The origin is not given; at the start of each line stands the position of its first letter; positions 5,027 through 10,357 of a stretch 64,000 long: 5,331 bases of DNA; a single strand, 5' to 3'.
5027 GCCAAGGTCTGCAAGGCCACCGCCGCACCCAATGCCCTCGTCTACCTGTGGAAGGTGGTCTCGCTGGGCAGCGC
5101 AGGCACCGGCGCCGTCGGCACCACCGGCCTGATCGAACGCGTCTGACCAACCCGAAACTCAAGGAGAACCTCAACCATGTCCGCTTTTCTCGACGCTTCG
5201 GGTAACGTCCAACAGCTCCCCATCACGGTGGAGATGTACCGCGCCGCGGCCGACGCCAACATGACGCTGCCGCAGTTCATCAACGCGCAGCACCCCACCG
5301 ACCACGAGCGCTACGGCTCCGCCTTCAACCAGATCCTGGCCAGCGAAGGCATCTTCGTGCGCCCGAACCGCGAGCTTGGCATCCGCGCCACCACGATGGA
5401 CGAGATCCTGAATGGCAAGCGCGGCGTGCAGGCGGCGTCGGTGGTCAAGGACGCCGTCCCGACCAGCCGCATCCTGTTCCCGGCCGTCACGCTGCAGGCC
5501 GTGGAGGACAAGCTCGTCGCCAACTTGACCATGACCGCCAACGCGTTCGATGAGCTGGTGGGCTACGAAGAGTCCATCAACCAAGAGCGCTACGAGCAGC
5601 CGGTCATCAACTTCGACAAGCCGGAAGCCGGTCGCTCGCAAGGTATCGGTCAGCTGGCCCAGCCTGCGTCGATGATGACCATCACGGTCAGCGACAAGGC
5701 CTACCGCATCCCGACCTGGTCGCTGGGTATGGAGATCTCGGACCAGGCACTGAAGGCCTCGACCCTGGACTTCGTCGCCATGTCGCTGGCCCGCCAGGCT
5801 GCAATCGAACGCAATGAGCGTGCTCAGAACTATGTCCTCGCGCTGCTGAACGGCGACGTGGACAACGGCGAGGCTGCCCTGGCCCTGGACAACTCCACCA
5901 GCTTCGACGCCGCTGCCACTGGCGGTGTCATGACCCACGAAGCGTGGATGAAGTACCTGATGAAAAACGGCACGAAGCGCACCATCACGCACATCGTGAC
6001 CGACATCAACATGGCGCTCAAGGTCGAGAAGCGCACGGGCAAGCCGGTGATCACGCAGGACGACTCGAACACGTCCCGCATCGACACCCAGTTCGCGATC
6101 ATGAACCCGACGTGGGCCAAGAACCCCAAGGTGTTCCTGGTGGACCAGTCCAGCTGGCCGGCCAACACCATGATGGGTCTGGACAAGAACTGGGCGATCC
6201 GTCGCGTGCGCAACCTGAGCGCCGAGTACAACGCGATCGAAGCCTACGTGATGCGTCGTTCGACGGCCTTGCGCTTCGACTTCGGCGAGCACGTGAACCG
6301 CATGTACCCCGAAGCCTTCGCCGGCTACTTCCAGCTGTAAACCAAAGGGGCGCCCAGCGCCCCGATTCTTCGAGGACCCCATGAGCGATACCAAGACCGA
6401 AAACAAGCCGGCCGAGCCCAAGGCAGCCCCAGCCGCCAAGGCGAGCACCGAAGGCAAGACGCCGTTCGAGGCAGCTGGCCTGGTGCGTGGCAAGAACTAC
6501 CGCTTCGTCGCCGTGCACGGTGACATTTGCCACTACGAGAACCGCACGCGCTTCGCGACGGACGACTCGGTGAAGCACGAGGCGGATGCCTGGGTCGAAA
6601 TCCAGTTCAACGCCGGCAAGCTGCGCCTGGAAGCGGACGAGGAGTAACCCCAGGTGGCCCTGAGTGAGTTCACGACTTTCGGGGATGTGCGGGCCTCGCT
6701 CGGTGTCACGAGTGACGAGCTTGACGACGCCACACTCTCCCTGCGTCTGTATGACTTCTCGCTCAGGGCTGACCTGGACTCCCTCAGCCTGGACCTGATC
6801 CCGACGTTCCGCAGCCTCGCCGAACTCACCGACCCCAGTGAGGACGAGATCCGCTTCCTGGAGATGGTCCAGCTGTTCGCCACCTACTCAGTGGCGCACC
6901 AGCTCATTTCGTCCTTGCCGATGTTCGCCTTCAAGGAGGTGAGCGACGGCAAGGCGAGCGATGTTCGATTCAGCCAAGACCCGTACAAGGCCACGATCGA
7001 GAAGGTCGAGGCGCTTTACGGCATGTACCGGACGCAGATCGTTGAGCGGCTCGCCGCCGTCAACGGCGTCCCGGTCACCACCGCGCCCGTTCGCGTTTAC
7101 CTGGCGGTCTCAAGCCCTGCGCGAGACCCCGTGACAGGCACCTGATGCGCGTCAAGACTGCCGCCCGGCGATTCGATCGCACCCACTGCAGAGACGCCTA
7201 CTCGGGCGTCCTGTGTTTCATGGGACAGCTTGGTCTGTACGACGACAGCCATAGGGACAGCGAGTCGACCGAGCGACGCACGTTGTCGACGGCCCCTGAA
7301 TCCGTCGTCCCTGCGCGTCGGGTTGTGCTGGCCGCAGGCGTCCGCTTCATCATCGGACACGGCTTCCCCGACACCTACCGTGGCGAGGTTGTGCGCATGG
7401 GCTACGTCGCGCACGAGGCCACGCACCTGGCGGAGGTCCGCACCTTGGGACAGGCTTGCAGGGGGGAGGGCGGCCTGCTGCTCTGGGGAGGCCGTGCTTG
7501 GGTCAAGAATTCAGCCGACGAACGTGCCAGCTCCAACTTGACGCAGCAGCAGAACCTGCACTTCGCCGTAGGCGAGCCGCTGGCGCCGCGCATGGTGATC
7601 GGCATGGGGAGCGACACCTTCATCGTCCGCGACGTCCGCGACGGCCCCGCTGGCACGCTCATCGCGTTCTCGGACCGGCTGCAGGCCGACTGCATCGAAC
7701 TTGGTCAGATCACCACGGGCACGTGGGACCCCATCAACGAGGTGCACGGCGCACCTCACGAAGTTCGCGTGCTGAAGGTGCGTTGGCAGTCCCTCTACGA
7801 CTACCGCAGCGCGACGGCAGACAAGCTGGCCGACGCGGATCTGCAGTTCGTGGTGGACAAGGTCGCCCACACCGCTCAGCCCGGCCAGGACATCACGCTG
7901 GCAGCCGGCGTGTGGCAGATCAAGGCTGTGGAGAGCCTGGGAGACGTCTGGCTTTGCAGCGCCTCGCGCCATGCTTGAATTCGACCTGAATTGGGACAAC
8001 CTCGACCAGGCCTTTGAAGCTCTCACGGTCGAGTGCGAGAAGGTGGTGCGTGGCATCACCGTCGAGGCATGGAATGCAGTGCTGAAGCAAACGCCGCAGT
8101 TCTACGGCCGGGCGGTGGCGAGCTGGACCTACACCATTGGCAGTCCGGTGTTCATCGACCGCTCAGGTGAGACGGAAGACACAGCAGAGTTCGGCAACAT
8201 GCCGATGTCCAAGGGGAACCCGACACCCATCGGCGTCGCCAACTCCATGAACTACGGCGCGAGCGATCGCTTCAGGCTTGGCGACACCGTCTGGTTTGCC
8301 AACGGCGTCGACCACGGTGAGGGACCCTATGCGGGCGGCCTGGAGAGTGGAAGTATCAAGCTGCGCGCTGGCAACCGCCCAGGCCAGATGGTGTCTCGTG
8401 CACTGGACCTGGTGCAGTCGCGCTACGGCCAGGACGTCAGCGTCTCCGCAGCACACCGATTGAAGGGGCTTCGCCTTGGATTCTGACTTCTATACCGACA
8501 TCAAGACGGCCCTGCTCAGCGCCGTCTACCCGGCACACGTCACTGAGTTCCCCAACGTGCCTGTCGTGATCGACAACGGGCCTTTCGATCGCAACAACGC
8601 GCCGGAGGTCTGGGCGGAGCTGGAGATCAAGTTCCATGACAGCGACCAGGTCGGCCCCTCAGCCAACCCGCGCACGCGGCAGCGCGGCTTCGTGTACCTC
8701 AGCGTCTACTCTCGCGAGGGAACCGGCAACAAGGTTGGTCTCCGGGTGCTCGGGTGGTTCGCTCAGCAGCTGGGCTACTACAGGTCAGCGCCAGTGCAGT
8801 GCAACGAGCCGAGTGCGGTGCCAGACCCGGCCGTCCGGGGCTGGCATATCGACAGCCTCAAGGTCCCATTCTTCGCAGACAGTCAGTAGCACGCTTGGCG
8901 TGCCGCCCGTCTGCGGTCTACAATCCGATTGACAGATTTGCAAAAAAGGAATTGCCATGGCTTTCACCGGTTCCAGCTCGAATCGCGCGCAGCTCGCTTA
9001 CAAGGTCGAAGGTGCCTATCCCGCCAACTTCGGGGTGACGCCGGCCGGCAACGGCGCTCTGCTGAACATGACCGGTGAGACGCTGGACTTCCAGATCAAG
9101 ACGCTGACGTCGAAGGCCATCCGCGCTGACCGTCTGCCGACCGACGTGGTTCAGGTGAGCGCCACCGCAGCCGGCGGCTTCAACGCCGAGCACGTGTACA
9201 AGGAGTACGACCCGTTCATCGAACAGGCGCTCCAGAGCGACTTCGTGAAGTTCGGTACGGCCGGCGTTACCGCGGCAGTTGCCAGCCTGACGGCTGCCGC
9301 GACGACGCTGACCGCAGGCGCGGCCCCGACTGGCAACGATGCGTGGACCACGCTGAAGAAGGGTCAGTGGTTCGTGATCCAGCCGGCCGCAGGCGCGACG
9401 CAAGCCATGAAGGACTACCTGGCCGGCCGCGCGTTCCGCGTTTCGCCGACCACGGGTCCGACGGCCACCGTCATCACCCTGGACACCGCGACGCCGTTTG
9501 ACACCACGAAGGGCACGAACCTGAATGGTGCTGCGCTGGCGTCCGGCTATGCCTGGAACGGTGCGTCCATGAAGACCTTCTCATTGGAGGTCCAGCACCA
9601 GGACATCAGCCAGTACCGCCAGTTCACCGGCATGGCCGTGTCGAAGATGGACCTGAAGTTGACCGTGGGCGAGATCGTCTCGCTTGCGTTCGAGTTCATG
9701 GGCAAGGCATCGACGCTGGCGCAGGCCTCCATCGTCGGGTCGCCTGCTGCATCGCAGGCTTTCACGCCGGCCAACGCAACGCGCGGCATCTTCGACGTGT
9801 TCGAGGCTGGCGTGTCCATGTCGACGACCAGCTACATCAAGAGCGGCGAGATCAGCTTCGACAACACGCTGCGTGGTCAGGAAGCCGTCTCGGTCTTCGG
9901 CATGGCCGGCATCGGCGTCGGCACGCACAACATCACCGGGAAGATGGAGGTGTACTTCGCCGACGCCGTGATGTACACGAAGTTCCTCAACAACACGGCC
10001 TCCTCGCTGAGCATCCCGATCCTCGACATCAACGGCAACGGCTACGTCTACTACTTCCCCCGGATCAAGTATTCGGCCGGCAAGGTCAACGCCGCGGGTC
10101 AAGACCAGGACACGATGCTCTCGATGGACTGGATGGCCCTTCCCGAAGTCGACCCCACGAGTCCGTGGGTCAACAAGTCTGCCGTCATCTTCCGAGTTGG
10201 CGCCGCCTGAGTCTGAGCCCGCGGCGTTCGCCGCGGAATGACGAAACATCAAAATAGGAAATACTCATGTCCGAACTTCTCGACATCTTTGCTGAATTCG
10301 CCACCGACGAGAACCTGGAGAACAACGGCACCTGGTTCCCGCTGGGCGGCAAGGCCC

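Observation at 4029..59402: About 20 copies of an asymmetric 21-bp site at gene junctions: a possible stoperator-like regulatory network in a proteobacterial phage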

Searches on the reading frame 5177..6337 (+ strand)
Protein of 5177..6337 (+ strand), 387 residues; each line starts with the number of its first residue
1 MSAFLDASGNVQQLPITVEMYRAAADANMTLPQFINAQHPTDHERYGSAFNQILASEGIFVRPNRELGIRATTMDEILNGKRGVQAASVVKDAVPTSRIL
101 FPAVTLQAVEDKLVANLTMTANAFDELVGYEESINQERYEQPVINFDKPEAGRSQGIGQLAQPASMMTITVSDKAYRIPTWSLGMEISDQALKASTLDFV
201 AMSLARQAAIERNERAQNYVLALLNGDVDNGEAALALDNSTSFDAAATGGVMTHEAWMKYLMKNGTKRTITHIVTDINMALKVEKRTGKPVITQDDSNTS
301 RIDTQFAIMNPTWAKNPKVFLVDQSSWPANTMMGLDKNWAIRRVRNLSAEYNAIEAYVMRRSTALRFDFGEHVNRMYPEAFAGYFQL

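Call 13: search_protein_families(library=phrogs, proteins=[window:5177-6337:+], max_evalue=0.001)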
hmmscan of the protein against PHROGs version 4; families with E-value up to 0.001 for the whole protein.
window:5177-6337:+ (387 aa): 1 family
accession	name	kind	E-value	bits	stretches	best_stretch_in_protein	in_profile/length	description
phrog_3922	-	head and packaging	3.3e-43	149.3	1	12-381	10-354/362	major head protein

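Call 17: find_related_loci(query=window:5177-6337:+, collection=viral_contigs, flank=10000)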
Query window:5177-6337:+ (387 aa) in viral_contigs; peptide patterns used: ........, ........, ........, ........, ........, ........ (x = any residue, [..] = any of these).
13 stretches matched a pattern; 6 encode a relative of the query (tblastn E <= 1e-3); 6 distinct loci.
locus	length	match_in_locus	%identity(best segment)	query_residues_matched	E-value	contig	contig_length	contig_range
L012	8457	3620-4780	98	1-387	0e+0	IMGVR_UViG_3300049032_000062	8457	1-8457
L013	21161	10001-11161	68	1-383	0e+0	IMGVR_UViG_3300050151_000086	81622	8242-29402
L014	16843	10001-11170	68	1-382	0e+0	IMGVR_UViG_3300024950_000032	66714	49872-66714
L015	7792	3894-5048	66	1-383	0e+0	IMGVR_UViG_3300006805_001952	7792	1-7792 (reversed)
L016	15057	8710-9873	67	1-383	3e-180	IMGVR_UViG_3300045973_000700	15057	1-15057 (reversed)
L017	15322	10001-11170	64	1-382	6e-174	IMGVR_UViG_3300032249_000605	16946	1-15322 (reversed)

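Call 35: find_related_loci(query=A1, collection=genome_contigs, flank=10000)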
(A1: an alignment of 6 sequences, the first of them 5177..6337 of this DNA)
Query A1 (387 aa) in genome_contigs; peptide patterns used: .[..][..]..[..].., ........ (x = any residue, [..] = any of these).
51 stretches matched a pattern, but none encodes a relative of the query by tblastn (E <= 1e-3).

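Call 97: search_dna_similar(query=window:5177-6337:+, collection=phages, mode=protein, max_rows=12)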
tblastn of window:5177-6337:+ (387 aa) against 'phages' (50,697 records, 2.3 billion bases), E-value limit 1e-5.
Records with a match: 31; places in all: 31; records where one place covers at least 80% of the query: 31.
Best place of each record, by identity: <60% 31.
By first word of the organism name: Vibrio 26; Pseudomonas 5.
By host as written in the record: - 17; Vibrio parahaemolyticus 4; Vibrio crassostreae 4; Pseudomonas sp. 3; Pseudomonas grimontii MBTL2-21 2; Vibrio parahaemolyticus VP505 1.
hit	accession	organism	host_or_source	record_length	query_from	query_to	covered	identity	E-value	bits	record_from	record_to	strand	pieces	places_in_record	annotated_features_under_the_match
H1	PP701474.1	Vibrio phage phivp505_B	Vibrio parahaemolyticus VP505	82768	21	381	93%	34.9%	1e-63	226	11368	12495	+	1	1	record has no annotation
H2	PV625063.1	Vibrio phage phiVP505_23LXQ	Vibrio parahaemolyticus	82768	21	381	93%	34.9%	1e-63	226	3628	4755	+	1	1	major head protein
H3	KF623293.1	Vibrio phage SHOU24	Vibrio parahaemolyticus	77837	21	381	93%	34.4%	8e-63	223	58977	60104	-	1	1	hypothetical protein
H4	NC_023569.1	Vibrio phage SHOU24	Vibrio parahaemolyticus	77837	21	381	93%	34.4%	8e-63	223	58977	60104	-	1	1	major head protein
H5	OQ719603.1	Vibrio phage vB_VpaP_1601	Vibrio parahaemolyticus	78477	21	381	93%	34.4%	8e-63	223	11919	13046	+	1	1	hypothetical protein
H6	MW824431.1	Vibrio phage PS14A.1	Vibrio crassostreae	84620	7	381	97%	31.7%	2e-55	202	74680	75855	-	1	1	hypothetical protein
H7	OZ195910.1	Vibrio phage K478b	Seawater and oysters mix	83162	7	381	97%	31.7%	2e-55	201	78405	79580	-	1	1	major head protein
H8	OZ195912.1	Vibrio phage K478a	Seawater and oysters mix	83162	7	381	97%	31.7%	2e-55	201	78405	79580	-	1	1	major head protein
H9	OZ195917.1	Vibrio phage K468a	Seawater and oysters mix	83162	7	381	97%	31.7%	2e-55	201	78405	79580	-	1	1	major head protein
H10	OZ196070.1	Vibrio phage K449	Seawater and oysters mix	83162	7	381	97%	31.7%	2e-55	201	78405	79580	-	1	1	major head protein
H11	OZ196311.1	Vibrio phage K473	Seawater and oysters mix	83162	7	381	97%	31.7%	2e-55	201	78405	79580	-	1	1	major head protein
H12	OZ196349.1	Vibrio phage K381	Seawater and oysters mix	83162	7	381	97%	31.7%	2e-55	201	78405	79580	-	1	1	major head protein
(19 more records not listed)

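Call 99: search_dna_similar(query=window:5177-6337:+, collection=phages, mode=protein, max_rows=12, rows=spread)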
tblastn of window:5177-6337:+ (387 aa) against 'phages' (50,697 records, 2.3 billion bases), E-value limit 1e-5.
Records with a match: 31; places in all: 31; records where one place covers at least 80% of the query: 31.
Best place of each record, by identity: <60% 31.
By first word of the organism name: Vibrio 26; Pseudomonas 5.
By host as written in the record: - 17; Vibrio parahaemolyticus 4; Vibrio crassostreae 4; Pseudomonas sp. 3; Pseudomonas grimontii MBTL2-21 2; Vibrio parahaemolyticus VP505 1.
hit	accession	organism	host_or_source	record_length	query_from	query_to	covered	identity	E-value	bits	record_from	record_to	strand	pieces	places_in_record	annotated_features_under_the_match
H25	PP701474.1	Vibrio phage phivp505_B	Vibrio parahaemolyticus VP505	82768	21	381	93%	34.9%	1e-63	226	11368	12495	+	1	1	record has no annotation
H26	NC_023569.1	Vibrio phage SHOU24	Vibrio parahaemolyticus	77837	21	381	93%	34.4%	8e-63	223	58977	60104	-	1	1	major head protein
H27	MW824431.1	Vibrio phage PS14A.1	Vibrio crassostreae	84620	7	381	97%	31.7%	2e-55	202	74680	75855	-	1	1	hypothetical protein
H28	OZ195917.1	Vibrio phage K468a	Seawater and oysters mix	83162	7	381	97%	31.7%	2e-55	201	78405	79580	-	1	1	major head protein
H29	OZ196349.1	Vibrio phage K381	Seawater and oysters mix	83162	7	381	97%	31.7%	2e-55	201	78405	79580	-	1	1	major head protein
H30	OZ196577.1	Vibrio phage K405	Seawater and oysters mix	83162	7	381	97%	31.7%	2e-55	201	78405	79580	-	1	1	major head protein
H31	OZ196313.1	Vibrio phage K468b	Seawater and oysters mix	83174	7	381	97%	31.7%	2e-55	201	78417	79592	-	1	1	major head protein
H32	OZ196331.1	Vibrio phage K437a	Seawater and oysters mix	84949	7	381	97%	31.7%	2e-55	201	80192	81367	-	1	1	major head protein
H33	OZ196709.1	Vibrio phage K45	Seawater and oysters mix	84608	21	381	93%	32.0%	2e-55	202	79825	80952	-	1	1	major head protein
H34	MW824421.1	Vibrio phage 51E28.1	Vibrio crassostreae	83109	21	381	93%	31.7%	2e-55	202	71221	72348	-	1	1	hypothetical protein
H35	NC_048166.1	Pseudomonas phage Lana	Pseudomonas sp.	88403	3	382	98%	28.2%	1e-38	153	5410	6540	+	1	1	major head protein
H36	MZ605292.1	Pseudomonas phage UAntarctica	Pseudomonas sp.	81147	12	382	96%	27.1%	4e-37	148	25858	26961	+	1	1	hypothetical protein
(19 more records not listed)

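Call 100: get_annotated_region(hit=H35, flank=3000)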
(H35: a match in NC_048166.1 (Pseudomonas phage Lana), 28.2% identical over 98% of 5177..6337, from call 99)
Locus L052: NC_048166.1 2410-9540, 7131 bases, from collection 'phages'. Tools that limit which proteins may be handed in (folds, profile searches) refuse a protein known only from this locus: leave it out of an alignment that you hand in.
description: Pseudomonas phage Lana, complete genome.
organism: Pseudomonas phage Lana (NCBI taxid 2530172)
taxonomy: Viruses; Duplodnaviria; Heunggongvirae; Uroviricota; Caudoviricetes; Lanavirus; Lanavirus lana
host: Pseudomonas sp.; source: groundwater; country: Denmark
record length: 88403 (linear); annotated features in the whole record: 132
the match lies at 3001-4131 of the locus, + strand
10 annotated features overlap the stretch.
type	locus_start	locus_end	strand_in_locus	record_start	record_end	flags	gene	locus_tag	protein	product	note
CDS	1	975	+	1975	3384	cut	-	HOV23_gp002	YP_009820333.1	portal protein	gp2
CDS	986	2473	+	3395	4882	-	-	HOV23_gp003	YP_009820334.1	SohB protein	gp3; label: Peptide peptidase; SohB protein, peptidase U7 family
CDS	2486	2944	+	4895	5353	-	-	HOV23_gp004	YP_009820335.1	hypothetical protein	gp4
CDS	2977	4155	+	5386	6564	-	-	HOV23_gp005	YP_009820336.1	major head protein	gp5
CDS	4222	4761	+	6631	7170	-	-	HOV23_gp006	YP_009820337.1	TolA protein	gp6; label: hypothetical protein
CDS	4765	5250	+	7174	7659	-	-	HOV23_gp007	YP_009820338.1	hypothetical protein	gp7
CDS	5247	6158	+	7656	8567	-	-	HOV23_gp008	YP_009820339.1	hypothetical protein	gp8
CDS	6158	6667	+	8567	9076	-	-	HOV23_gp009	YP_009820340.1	hypothetical protein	gp9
CDS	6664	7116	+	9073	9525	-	-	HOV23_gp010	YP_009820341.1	hypothetical protein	gp10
CDS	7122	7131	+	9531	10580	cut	-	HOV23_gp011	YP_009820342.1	hypothetical protein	gp11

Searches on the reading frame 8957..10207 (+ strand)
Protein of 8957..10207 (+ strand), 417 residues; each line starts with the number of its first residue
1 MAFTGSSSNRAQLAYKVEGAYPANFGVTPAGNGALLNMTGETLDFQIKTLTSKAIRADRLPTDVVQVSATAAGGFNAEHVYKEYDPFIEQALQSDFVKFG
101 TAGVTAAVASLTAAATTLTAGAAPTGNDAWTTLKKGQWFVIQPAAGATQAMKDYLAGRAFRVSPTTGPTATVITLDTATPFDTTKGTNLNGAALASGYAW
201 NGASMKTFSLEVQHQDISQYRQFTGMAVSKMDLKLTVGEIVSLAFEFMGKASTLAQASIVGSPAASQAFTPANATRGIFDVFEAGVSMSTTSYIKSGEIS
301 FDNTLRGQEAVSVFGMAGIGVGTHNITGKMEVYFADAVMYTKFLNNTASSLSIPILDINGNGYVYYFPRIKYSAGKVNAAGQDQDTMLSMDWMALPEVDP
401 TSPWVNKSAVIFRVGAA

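Call 13: search_protein_families(library=phrogs, proteins=[window:8957-10207:+], max_evalue=0.001)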
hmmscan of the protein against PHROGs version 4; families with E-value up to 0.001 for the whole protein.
window:8957-10207:+ (417 aa): 1 family
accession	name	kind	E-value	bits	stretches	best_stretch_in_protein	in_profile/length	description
phrog_290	-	tail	7.2e-54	184.6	1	4-400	12-322/411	minor tail protein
